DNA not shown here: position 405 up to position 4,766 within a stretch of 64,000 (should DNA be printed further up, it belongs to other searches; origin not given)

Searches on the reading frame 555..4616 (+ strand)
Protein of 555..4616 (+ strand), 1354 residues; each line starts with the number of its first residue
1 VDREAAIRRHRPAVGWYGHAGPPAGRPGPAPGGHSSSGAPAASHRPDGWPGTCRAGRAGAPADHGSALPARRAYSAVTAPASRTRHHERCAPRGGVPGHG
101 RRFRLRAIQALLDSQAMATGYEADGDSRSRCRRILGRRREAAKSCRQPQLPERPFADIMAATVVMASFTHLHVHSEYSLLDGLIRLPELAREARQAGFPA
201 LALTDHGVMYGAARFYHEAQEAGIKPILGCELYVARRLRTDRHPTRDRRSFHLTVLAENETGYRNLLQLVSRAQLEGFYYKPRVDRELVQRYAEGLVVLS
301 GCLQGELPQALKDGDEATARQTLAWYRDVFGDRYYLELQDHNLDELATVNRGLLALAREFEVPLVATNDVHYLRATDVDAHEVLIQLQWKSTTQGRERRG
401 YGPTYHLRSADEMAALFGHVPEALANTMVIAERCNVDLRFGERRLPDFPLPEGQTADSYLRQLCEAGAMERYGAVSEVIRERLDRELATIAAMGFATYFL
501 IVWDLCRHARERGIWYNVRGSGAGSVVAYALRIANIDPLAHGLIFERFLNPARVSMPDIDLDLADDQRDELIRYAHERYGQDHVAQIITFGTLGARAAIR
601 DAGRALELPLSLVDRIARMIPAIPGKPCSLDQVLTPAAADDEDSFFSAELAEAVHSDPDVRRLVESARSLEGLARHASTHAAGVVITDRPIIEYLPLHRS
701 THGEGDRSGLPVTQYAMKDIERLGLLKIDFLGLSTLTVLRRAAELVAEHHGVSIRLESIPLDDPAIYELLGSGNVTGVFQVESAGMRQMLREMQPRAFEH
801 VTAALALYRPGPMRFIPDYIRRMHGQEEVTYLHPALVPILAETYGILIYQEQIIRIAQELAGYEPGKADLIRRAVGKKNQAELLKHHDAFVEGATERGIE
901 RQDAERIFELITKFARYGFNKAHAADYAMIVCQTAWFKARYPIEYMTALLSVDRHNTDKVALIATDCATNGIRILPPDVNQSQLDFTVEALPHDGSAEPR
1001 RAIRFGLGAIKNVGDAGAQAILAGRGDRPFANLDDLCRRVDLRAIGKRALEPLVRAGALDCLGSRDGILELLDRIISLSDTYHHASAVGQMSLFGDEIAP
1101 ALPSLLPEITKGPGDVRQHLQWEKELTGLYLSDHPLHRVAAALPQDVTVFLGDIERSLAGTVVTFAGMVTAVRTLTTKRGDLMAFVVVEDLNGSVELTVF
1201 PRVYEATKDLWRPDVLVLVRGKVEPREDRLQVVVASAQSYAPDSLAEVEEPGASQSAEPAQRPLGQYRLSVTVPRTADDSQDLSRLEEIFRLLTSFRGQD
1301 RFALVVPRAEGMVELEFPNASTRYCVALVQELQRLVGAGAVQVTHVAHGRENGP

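Call 57: search_protein_families(library=pfam, proteins=[window:555-4616:+], max_evalue=0.001)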
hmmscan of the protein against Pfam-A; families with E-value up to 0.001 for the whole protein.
window:555-4616:+ (1354 aa): 5 families
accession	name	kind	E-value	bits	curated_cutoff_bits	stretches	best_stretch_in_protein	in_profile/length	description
PF07733.18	DNA_pol3_alpha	-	1.4e-88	297.4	23.9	1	458-732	1-260/260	Bacterial DNA polymerase III alpha NTPase domain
PF17657.6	DNA_pol3_finger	-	3.1e-62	209.2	22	1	735-898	1-166/166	Bacterial DNA polymerase III alpha subunit finger domain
PF02811.25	PHP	-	2.7e-58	197.4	26.4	1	170-341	1-164/164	PHP domain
PF14579.12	HHH_6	-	8.5e-28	96.8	25.6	1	971-1064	1-85/90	Helix-hairpin-helix motif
PF01336.31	tRNA_anti-codon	-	2.4e-11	43.9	27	1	1163-1236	1-71/75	OB-fold nucleic acid binding domain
